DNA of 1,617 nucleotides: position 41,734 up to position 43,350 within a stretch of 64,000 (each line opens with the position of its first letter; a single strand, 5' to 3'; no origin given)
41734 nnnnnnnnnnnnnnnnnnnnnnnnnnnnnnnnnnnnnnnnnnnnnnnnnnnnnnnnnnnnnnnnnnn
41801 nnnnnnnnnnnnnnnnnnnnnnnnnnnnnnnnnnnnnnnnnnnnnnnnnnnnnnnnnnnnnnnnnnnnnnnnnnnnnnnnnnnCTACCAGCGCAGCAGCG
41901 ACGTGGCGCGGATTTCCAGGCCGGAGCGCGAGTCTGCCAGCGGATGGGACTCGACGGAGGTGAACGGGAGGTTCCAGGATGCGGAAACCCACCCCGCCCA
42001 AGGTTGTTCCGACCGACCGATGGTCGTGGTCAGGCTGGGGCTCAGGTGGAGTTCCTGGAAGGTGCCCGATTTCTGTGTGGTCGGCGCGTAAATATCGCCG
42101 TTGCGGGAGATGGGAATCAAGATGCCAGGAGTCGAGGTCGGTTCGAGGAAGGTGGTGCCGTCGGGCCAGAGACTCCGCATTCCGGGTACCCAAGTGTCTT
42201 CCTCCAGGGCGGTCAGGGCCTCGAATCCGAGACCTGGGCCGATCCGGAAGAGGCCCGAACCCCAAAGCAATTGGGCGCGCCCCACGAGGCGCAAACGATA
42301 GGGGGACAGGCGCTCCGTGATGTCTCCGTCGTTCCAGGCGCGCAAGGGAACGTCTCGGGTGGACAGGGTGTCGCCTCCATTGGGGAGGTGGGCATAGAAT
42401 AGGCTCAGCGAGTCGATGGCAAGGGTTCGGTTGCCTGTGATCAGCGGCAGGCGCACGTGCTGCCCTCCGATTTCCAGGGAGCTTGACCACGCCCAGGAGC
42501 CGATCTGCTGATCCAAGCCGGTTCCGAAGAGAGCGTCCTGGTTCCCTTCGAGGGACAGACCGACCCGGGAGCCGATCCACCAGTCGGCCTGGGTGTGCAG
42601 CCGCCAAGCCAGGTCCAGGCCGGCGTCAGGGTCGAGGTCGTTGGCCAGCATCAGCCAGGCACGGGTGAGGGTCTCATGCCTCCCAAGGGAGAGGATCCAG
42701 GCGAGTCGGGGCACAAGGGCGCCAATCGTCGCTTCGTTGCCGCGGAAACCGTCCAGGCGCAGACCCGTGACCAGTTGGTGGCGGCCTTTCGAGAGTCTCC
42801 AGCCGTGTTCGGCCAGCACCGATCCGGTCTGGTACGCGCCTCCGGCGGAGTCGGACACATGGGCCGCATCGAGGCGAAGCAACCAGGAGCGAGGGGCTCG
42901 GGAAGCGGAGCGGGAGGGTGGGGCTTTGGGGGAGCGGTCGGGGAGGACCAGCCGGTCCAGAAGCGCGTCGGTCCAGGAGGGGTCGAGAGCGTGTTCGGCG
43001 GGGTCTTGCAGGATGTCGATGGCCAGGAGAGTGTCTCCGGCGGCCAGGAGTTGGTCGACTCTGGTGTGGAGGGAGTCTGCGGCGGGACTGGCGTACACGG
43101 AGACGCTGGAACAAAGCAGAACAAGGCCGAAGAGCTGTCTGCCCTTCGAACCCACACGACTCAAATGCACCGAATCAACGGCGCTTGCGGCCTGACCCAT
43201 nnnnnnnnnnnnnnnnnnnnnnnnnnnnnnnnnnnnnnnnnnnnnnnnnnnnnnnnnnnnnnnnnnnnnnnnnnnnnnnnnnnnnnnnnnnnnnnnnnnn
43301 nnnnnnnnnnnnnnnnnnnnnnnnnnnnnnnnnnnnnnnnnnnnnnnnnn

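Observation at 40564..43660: Cluster of small secreted His-rich / Spy-CpxP-ZraP-like proteins and an OMP, each preceded by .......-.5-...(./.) motifs: candidate sigma-54 envelope-stress regulon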

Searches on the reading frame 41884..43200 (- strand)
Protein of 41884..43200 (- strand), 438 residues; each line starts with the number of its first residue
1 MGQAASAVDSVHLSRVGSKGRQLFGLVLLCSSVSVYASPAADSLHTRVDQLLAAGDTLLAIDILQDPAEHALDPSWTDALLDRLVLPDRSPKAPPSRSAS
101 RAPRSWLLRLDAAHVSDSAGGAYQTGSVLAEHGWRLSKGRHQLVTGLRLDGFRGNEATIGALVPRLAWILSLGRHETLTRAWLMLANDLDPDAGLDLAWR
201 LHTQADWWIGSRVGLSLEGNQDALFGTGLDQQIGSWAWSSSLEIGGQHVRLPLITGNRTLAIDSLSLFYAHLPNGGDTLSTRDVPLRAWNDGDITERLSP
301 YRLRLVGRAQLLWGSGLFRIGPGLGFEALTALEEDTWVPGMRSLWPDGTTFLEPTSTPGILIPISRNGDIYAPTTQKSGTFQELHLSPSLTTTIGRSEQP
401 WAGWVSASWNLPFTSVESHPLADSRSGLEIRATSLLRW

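Call 6: search_protein_families(library=pfam, proteins=[window:41884-43200:-], max_evalue=1)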
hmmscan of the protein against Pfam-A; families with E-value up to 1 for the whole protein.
window:41884-43200:- (438 aa): 0 families

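Call 7: search_protein_families(library=ncbifam, proteins=[window:41884-43200:-], max_evalue=1)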
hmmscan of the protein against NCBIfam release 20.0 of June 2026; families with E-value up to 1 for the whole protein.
window:41884-43200:- (438 aa): 0 families

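Call 9: find_related_loci(query=window:41884-43200:-, collection=genome_contigs, flank=6000)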
Query window:41884-43200:- (438 aa) in genome_contigs; peptide patterns used: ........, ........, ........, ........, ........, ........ (x = any residue, [..] = any of these).
68 stretches matched a pattern, but none encodes a relative of the query by tblastn (E <= 1e-3).

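Call 10: find_encoding_contigs(protein=window:41884-43200:-, flank=10000)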
Protein window:41884-43200:- (438 aa): 2 contigs read that carry it; 2 places shown.
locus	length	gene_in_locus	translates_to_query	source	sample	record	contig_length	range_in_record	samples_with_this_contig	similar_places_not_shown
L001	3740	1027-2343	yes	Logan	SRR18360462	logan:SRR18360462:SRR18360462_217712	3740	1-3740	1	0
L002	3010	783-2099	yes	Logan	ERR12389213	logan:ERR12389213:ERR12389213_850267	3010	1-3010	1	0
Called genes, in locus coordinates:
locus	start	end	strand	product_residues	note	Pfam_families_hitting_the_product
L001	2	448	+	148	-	?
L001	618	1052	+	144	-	-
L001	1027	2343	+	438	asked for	-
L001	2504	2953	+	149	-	-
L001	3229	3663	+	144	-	-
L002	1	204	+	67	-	?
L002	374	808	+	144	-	-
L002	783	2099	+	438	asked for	-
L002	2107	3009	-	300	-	?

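Call 11: find_homologous_proteins(query=window:41884-43200:-)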
Query window:41884-43200:- (438 aa): 5 proteins with E <= 0.001 among 8000 candidates.
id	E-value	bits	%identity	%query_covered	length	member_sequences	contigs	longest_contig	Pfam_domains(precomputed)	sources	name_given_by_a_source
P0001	1.5e-287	972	100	100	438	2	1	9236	-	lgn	-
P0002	4.2e-179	614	64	100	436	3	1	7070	-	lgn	-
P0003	2.6e-175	602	64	95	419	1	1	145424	-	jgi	-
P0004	2.0e-173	595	60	100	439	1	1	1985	-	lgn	-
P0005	1.1e-27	115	30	92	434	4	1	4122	-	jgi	-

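Call 12: find_encoding_contigs(protein=P0003, flank=10000)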
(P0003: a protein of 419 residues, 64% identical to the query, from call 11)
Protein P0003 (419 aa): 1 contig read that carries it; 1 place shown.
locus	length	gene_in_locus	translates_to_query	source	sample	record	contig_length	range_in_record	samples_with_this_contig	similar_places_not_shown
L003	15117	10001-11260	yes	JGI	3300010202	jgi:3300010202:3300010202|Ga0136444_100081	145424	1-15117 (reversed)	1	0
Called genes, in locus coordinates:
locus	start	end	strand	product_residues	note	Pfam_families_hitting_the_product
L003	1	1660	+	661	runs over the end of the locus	PF00512:HisKA, PF02518:HATPase_c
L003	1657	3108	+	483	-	PF00072:Response_reg, PF00158:Sigma54_activat, PF01078:Mg_chelatase (faint), PF14532:Sigma54_activ_2, PF07728:AAA_5, PF25601:AAA_lid_14, PF02954:HTH_8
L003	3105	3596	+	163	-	PF13279:4HBT_2, PF03061:4HBT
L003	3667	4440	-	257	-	PF01209:Ubie_methyltran, PF13489:Methyltransf_23, PF13847:Methyltransf_31, PF08241:Methyltransf_11, PF08242:Methyltransf_12, PF13649:Methyltransf_25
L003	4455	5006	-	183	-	PF12697:Abhydrolase_6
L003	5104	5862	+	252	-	PF13428:TPR_14 (faint), PF00515:TPR_1 (faint), PF07719:TPR_2 (faint), PF13432:TPR_16 (weak), PF14559:TPR_19 (faint)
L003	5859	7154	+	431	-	PF00069:Pkinase, PF01636:APH, PF07714:PK_Tyr_Ser-Thr (faint)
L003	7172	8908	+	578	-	PF01590:GAF (weak), PF00158:Sigma54_activat, PF14532:Sigma54_activ_2, PF00004:AAA (faint), PF07728:AAA_5 (weak), PF25601:AAA_lid_14, PF02954:HTH_8 (weak)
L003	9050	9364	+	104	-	-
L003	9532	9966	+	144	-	-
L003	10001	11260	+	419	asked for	-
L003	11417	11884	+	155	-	-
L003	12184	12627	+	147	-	-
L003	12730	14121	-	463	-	PF00364:Biotin_lipoyl, PF25997:BSH_YhbJ (weak), PF02817:E3_binding, PF00198:2-oxoacid_dh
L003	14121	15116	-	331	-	?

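Call 13: find_encoding_contigs(protein=P0002, flank=10000)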
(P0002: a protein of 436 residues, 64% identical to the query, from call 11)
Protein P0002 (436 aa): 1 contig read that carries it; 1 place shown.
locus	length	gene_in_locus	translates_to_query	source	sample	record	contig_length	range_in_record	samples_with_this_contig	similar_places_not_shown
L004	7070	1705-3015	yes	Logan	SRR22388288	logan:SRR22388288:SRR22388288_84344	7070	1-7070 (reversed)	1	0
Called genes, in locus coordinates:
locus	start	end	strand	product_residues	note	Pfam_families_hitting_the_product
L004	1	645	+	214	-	?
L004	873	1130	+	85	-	-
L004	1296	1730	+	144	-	-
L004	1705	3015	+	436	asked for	-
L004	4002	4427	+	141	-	-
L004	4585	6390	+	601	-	PF00150:Cellulase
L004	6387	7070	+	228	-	?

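Call 14: find_encoding_contigs(protein=P0005, flank=10000)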
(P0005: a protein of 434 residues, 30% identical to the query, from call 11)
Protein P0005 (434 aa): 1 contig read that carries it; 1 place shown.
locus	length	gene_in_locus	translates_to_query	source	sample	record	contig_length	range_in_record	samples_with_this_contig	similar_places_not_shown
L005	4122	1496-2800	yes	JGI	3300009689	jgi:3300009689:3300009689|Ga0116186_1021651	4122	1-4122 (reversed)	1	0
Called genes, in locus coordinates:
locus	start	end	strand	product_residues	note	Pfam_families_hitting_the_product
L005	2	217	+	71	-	?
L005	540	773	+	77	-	-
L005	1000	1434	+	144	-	-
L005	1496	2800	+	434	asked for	-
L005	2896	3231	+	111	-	-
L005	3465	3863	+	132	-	-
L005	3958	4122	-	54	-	?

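Call 15: find_encoding_contigs(protein=P0004, flank=10000)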
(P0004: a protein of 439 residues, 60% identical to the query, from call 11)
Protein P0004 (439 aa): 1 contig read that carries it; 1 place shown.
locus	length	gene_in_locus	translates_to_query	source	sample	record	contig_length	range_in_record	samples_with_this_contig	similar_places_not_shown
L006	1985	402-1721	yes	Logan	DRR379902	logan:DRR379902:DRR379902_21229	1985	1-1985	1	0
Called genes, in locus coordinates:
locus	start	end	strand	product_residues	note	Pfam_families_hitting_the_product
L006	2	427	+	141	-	?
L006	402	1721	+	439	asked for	-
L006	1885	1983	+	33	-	?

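Call 60: predict_structure(alignment_id=A10)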
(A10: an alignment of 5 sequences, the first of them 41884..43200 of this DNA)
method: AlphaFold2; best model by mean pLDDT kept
length: 438 residues; sequences in the alignment: 5
mean_pLDDT: 42.9   pTM: 0.39
mean pLDDT of the five models: 42.9, 40.8, 36.4, 35.0, 29.8
residues with pLDDT >= 90: 0; 70-90: 50; 50-70: 98; < 50: 290
segments of 3 or more residues with pLDDT < 50: 1-42, 50-60, 77-194, 216-220, 246-301, 333-378, 436-438
pLDDT, mean of each block of 10 residues (from residue 1): 24 26 25 27 48 44 56 48 31 30 38 38 36 35 30 26 24 23 28 48 52 50 57 65 50 31 24 25 23 30 66 77 77 42 32 30 31 41 79 65 70 70 67 49
secondary structure, 60 per line:
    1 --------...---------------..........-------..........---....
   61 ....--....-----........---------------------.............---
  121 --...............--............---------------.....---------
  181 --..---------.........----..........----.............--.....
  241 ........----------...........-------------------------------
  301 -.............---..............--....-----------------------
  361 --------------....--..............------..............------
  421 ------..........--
elements in order: E27-36 H44-53 H57-64 H67-70 H76-83 E105-117 E123-137 E140-151 H167-171 E194-202 E207-216 E221-233 E236-248 E259-269 E302-314 E318-331 E334-337 E375-378 E381-394 E401-414 E427-436

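Call 71: search_protein_families(library=pfam, alignment_id=A12, max_evalue=10)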
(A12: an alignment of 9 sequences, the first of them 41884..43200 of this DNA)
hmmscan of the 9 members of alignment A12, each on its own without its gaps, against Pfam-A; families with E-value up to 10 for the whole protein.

A. member 1, window:41884-43200:- (438 aa): 0 families

B. families by the number of members that match (of 9 scanned): 0 families

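Call 103: search_protein_families(library=ncbifam, proteins=[L005:3465-3863:+], max_evalue=1)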
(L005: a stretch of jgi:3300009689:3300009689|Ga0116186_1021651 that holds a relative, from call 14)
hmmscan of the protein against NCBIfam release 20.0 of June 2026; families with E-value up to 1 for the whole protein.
L005:3465-3863:+ (132 aa): 7 families
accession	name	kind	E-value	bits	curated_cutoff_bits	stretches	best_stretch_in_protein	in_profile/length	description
NF033636.1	acid_shock_Asr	equivalog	0.15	12.9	50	1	6-122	5-115/119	acid resistance repetitive basic protein Asr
NF033885.1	conj_TraP_IncI1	equivalog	0.4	10.4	135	1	18-120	51-154/217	conjugal transfer protein TraP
NF001413.0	PRK00290.1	equivalog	0.47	8.7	648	1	27-120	514-607/625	molecular chaperone DnaK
NF038305.1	HpsJ_fam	subfamily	0.63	9.9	60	1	66-120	136-194/234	HpsJ family protein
NF033914.0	antiphage_ZorA_1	subfamily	0.64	8.2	190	1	37-123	412-493/619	anti-phage ZorAB system protein ZorA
NF009391.0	PRK12750.1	equivalog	0.72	9.8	148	1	7-82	7-81/170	CpxP family protein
NF037998.2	RND_1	equivalog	0.89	7.1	400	1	49-120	1058-1128/1237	protein translocase SecDF, variant type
